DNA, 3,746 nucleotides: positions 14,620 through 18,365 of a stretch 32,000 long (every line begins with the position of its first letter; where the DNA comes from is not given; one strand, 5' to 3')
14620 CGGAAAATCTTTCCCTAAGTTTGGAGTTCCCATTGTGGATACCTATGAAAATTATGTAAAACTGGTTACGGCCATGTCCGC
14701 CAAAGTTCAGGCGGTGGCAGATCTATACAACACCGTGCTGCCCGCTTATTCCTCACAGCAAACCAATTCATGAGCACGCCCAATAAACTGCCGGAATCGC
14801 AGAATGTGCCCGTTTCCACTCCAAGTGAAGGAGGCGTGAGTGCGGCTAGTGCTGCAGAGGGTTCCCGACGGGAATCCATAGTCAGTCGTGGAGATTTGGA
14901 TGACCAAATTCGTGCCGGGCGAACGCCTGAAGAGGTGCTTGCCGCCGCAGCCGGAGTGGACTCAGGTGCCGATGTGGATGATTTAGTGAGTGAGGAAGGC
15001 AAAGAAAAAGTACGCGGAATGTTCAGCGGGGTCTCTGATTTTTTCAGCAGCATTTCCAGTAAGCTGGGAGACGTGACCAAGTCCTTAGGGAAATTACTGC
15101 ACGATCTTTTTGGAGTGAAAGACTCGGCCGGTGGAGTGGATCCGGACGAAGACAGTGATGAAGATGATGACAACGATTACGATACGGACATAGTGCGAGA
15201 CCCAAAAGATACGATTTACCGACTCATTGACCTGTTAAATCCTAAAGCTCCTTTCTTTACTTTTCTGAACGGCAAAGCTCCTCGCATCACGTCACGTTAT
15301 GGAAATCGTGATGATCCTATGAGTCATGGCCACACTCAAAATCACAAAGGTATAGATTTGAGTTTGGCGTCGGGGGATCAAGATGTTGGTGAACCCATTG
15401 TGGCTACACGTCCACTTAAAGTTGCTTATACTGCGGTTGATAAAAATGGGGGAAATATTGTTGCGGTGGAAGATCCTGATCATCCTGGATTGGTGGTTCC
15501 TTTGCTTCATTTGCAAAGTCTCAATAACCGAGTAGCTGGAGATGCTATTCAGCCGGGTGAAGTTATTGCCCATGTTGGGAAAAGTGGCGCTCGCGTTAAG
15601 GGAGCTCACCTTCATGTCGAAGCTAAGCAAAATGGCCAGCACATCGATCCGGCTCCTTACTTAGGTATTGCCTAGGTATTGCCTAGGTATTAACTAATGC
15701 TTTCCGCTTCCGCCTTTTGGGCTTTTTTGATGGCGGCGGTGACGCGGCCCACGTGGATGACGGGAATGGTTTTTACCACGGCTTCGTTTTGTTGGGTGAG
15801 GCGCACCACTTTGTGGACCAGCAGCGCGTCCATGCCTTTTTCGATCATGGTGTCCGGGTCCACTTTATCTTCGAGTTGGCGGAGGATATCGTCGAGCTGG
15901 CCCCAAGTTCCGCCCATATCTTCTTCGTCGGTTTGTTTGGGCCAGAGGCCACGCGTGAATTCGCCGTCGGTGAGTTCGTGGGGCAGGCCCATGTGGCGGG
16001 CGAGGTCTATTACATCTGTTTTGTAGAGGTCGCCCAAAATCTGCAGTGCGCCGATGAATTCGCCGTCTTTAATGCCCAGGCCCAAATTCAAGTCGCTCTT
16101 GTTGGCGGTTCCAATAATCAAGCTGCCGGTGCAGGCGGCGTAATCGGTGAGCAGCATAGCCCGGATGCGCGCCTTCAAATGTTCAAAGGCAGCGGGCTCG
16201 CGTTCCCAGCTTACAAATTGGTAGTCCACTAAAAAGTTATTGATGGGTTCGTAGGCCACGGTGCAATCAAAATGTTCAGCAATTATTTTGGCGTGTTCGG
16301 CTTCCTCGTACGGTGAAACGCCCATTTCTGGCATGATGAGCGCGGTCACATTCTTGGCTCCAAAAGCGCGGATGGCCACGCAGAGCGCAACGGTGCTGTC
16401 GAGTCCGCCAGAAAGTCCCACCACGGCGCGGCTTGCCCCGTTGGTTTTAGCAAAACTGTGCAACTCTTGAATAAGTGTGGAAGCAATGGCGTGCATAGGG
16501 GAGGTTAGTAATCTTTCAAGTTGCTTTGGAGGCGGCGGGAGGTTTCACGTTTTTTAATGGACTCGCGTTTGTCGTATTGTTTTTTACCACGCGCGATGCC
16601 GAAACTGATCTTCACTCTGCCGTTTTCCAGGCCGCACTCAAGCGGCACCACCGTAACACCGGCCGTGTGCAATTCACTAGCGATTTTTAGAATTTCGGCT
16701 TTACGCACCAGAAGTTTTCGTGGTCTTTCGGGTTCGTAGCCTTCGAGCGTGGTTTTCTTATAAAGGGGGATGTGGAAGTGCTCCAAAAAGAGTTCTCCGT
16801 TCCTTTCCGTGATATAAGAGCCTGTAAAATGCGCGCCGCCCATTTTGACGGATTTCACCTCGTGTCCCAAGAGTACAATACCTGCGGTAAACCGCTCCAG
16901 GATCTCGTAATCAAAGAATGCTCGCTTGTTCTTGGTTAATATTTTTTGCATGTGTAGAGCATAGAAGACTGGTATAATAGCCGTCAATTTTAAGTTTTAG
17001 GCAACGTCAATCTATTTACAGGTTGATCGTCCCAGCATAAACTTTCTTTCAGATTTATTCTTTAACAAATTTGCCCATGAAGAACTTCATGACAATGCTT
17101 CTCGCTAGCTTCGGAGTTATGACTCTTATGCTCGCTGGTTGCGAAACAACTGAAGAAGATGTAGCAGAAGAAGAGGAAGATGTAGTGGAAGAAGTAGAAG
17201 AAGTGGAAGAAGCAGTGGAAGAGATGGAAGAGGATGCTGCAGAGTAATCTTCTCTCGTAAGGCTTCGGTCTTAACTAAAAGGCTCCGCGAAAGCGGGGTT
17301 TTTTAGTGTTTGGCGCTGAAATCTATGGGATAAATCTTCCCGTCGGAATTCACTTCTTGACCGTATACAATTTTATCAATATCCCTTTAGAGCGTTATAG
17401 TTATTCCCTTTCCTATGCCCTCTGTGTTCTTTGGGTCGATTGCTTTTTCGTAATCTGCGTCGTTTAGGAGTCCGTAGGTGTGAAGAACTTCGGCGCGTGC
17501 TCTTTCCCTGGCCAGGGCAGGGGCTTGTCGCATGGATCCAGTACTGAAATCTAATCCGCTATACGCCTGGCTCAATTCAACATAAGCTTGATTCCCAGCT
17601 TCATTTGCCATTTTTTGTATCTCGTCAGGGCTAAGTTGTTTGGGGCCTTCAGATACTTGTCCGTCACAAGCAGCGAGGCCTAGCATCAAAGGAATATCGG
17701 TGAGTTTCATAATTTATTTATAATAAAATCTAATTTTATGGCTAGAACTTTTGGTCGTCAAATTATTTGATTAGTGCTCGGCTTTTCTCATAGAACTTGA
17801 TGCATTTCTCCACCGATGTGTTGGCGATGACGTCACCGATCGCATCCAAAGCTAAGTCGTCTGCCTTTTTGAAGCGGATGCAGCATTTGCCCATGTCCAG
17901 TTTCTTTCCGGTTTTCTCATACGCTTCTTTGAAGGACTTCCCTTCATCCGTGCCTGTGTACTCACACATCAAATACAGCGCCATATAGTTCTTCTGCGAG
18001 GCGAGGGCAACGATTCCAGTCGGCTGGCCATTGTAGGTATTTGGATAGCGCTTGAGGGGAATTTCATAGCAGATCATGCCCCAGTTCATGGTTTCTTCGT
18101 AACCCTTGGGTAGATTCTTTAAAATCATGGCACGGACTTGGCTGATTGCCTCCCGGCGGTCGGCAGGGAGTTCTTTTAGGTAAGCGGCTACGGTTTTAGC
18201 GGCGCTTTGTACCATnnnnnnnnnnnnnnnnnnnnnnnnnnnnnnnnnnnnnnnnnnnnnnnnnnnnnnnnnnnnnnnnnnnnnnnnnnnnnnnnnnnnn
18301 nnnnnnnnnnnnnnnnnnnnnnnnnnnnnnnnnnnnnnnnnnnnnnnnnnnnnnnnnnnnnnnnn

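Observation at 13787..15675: Overlapping lytic transglycosylase + M23 peptidase pair lacking signal peptides but sharing an N-terminal module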

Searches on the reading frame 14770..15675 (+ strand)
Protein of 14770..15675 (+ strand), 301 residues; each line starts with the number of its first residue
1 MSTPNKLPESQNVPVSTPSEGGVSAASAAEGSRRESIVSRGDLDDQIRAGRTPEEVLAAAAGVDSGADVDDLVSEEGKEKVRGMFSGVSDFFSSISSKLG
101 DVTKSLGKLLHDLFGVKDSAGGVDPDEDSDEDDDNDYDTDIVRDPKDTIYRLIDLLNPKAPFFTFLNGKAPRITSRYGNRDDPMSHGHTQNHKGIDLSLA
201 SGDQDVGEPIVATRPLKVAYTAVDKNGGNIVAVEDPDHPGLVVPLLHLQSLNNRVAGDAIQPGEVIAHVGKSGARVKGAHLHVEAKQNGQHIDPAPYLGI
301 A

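Call 6: search_protein_families(library=pfam, proteins=[window:14770-15675:+], max_evalue=0.01)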
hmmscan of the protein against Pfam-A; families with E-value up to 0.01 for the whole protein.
window:14770-15675:+ (301 aa): 1 family
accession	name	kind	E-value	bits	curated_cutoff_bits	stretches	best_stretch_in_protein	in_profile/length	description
PF01551.29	Peptidase_M23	-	9.1e-14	51.9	28.7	1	191-294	2-96/96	Peptidase family M23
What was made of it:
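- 14770..15675 (+): Gene 2: leader plus M23 metallopeptidase (301 aa). Pfam M23 (call 6).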

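Call 7: search_protein_families(library=ncbifam, proteins=[window:14770-15675:+], max_evalue=0.1)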
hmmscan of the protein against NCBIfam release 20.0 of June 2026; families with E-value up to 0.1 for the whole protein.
window:14770-15675:+ (301 aa): 7 families
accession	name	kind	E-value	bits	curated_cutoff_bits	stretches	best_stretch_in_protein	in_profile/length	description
NF052336.1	PdgHdaseHSB100310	equivalog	1.5e-10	41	500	1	171-292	41-148/316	peptidoglycan hydrolase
NF052530.1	Heli_ShapePgp3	exception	8.3e-08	31.7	300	1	190-295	165-261/270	peptidoglycan metallopeptidase Pgp3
NF008652.0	PRK11649.1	equivalog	3.2e-07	29.4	341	1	162-294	283-406/439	murein DD-endopeptidase MepM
NF053824.1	PdgNdpepShyC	equivalog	4.9e-06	25.7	700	1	172-294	276-389/429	peptidoglycan DD-endopeptidase ShyC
NF053738.1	S2SprSpoIIQBc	equivalog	1.5e-05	24.7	250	1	190-298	120-223/232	stage II sporulation protein SpoIIQ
NF053825.1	PdgNdpepShyA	equivalog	0.00025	19.9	700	1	172-294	276-389/425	peptidoglycan DD-endopeptidase ShyA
NF008644.1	PRK11637.1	equivalog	0.0025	16.8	270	1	257-299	343-384/385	murein hydrolase activator EnvC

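Call 11: find_homologous_proteins(query=window:14770-15675:+)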
Query window:14770-15675:+ (301 aa): 6 proteins with E <= 0.001 among 5068 candidates.
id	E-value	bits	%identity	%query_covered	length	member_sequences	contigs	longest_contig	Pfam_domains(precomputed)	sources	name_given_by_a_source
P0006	4.2e-193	658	100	100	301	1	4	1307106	PF01551.30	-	-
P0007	3.1e-85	304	51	100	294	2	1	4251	PF01551.30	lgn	-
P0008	3.4e-76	275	47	100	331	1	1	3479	PF01551.30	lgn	-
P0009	2.0e-67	246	43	93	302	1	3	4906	PF01551.30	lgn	-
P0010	1.9e-6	46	34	43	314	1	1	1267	PF01551.30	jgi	jgi:murein DD-endopeptidase MepM/ murein hydrolase activator NlpD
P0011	1.4e-5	43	35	42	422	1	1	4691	PF01551.30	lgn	-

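Call 60: predict_structure(alignment_id=A6)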
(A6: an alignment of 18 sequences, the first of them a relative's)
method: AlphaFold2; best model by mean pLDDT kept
length: 301 residues; sequences in the alignment: 18
mean_pLDDT: 71.8   pTM: 0.53
mean pLDDT of the five models: 71.8, 69.1, 66.3, 65.3, 64.1
residues with pLDDT >= 90: 130; 70-90: 28; 50-70: 53; < 50: 90
segments of 3 or more residues with pLDDT < 50: 1-7, 9-22, 62-100, 115-143
pLDDT, mean of each block of 10 residues (from residue 1): 44 43 62 69 63 62 41 31 39 45 54 47 41 45 62 93 95 93 83 95 95 97 95 95 97 95 96 91 96 90 56
secondary structure, 60 per line:
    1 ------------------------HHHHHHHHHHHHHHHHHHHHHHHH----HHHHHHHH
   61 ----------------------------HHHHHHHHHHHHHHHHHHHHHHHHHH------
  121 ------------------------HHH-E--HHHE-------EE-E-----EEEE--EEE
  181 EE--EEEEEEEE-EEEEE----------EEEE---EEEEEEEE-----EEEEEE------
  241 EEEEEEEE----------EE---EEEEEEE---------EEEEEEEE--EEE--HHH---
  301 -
elements in order: H25-48 H53-60 H89-114 E172-175 E178-182 E185-192 E194-198 E209-212 E216-223 E229-234 E241-248 E264-270 E280-287 E290-292
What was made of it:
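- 14770..15006 (+): Gene 2 leader, part A (aa 1-79): conserved N-terminal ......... motif, then an acidic region with predicted helices at 25-48 and 53-60. AF2 (call 60).
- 15007..15114 (+): Gene 2 leader, part B (aa 80-115): amphipathic hairpin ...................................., ending in Gly115, which is conserved in at least 90% of members. AF2 helix 89-114 (call 60).
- On Peptidase M23 (gene 2 catalytic domain), active rather than degenerate LytM: AF2 pLDDT exceeds 90 (call 60).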

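Call 68: find_related_loci(query=A2, collection=viral_contigs, flank=5000)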
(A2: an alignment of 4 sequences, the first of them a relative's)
Query A2 (301 aa) in viral_contigs; peptide patterns used: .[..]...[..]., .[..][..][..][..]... (x = any residue, [..] = any of these).
68 stretches matched a pattern; 3 encode a relative of the query (tblastn E <= 1e-3); 3 distinct loci.
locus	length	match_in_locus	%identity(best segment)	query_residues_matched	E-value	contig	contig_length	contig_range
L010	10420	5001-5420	34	162-298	7e-13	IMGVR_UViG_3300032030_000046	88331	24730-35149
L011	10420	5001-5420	34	162-298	7e-13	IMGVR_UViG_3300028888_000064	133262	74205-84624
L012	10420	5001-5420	34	162-298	7e-13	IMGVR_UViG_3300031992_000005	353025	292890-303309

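Call 71: search_protein_families(library=phrogs, proteins=[P0006], max_evalue=0.01)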
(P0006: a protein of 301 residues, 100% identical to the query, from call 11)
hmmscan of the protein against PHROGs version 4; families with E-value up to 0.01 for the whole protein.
P0006 (301 aa): 15 families
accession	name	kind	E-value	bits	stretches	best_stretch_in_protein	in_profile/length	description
phrog_7767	-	other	1.6e-17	64.9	1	170-298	3-119/194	metallo-endopeptidase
phrog_3578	-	lysis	3.2e-11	44.3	1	170-299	213-357/405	endolysin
phrog_37190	-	other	1.6e-10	41.8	1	172-298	122-238/244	peptidase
phrog_6700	-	lysis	6.2e-10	37.6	1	132-295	2563-2721/2898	endolysin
phrog_4070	-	tail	2.1e-09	37.1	1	189-298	622-727/989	tail length tape measure protein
phrog_14988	-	other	2.6e-07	31.6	1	170-294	13-135/272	peptidase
phrog_36429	-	unknown function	2.4e-06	26.5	1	186-298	124-233/1159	-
phrog_880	-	lysis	3.6e-06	27.6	1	172-298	16-136/435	endolysin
phrog_28672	-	other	8.5e-06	25.6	1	188-286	284-374/397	metallo-endopeptidase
phrog_23188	-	tail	2e-05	22.2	1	189-285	3159-3249/5002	tail length tape measure protein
phrog_8537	-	unknown function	6.4e-05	23.4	1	241-298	57-118/384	-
phrog_16615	-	other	0.00044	20.1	1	256-298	476-517/529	peptidase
phrog_167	-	tail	0.00047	19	1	68-288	1137-1295/1555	tail length tape measure protein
phrog_3084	-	lysis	0.0017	18.4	1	172-298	11-134/468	endolysin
phrog_33207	-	other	0.0074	17.1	0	172-295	12-126/240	metallo-endopeptidase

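Call 78: fold_search(model_id=the predicted structure, library=pdb)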
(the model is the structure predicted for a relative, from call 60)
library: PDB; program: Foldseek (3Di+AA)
matches with E <= 10: 452; with E <= 0.001: 57
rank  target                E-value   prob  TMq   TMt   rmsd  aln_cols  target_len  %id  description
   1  3slu_B                6.2e-08  1.00  0.36  0.31   4.0       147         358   28  Crystal structure of NMB0315 (released 2012-02-01)
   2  9gy1                  8.6e-08  1.00  0.35  0.72   3.6       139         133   30  High resolution crystal structure of StM23 peptidoglycan hydrolase (released 2025-06-04)
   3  6muk                  2.0e-07  1.00  0.35  0.29   2.7       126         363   30  1.93 Angstrom Resolution Crystal Structure of Peptidase M23 from Neisseria gonorrhoeae. (released 2018-10-31)
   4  6smk_E                2.3e-07  1.00  0.36  0.78   3.6       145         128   27  Crystal structure of catalytic domain A109H mutant of prophage-encoded M23 protein EnpA from Enterococcus faecalis. (released 2020-09-09)
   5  3slu_A                2.9e-07  1.00  0.35  0.30   2.6       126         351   31  Crystal structure of NMB0315 (released 2012-02-01)
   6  4bh5_A                3.0e-07  1.00  0.37  0.79   3.3       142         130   24  LytM domain of EnvC, an activator of cell wall amidases in Escherichia coli (released 2013-07-03)
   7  6jmy                  4.4e-07  1.00  0.35  0.40   4.7       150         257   31  Structure of wild type closed form of peptidoglycan peptidase (released 2020-01-15)
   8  7qrl_A                5.5e-07  1.00  0.33  0.66   2.8       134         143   25  LytM domain of DipM, a coordinator of a complex net of autolysins in Caulobacter crescentus (released 2023-06-21)
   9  8tzl_E                5.5e-07  1.00  0.36  0.32   8.5       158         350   20  Cryo-EM structure of Vibrio cholerae FtsE/FtsX/EnvC complex, full-length (released 2023-12-20)
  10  1qwy                  6.2e-07  1.00  0.33  0.42   3.4       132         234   21  Latent LytM at 1.3 A resolution (released 2004-01-20)
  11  6jmx                  7.7e-07  1.00  0.35  0.41   7.9       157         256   27  Structure of open form of peptidoglycan peptidase (released 2020-01-15)
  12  8c0j_B                9.5e-07  1.00  0.34  0.74   2.8       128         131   25  Structure of AmiB enzymatic domain bound to the EnvC LytM domain (released 2023-06-14)
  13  6ue4_A                1.1e-06  1.00  0.35  0.30   2.4       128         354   24  ShyA Endopeptidase from Vibrio cholerae (Closed form) (released 2020-05-27)
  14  6jn1_A                1.5e-06  1.00  0.34  0.40   5.0       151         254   30  Structure of H247A mutant peptidoglycan peptidase complex with penta peptide (released 2020-01-15)
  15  7qrl_C                1.6e-06  1.00  0.33  0.64   2.8       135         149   25  LytM domain of DipM, a coordinator of a complex net of autolysins in Caulobacter crescentus (released 2023-06-21)
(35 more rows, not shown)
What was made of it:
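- On Peptidase M23 (gene 2 catalytic domain), active rather than degenerate LytM: Foldseek matches NMB0315, StM23, EnpA and LytM (call 78).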

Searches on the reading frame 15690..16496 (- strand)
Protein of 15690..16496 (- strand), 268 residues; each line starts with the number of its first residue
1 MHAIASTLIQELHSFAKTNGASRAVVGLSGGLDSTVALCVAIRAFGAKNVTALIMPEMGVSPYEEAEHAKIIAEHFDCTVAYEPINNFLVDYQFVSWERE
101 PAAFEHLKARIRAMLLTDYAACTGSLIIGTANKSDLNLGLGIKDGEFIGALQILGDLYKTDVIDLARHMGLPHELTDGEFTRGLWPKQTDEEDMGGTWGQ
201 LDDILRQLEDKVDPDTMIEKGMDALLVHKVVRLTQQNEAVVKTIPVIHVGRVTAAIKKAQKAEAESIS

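Call 6: search_protein_families(library=pfam, proteins=[window:15690-16496:-], max_evalue=0.01)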
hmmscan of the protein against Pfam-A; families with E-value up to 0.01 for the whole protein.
window:15690-16496:- (268 aa): 3 families
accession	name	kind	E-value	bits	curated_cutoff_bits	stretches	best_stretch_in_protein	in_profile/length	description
PF02540.23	NAD_synthase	-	2.1e-46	158.5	21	1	8-238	5-236/242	NAD synthase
PF06508.19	QueC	-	0.00014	21.9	22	1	23-77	1-52/210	Queuosine biosynthesis protein QueC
PF00733.27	Asn_synthase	-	0.0041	17.2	21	1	27-77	23-71/354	Asparagine synthase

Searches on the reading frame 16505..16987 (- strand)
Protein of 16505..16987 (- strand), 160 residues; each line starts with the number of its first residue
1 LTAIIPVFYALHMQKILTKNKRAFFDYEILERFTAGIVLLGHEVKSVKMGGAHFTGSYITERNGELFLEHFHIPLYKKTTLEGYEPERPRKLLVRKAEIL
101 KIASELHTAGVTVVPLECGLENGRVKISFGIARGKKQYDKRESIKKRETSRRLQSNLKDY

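Call 6: search_protein_families(library=pfam, proteins=[window:16505-16987:-], max_evalue=0.01)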
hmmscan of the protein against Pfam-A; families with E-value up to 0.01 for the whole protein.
window:16505-16987:- (160 aa): 1 family
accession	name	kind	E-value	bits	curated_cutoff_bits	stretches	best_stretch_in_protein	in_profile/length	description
PF01668.23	SmpB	-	5.5e-47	159.7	27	1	18-158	2-142/143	SmpB protein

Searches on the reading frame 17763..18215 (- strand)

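Call 6: search_protein_families(library=pfam, proteins=[window:17763-18215:-], max_evalue=0.01)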
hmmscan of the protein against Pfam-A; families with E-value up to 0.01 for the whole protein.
window:17763-18215:- (150 aa): 1 family
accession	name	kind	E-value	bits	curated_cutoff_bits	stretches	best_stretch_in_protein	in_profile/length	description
PF08818.16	DUF1801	-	1.8e-17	63.9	27.2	1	20-131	1-82/85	Domain of unknown function (DU1801)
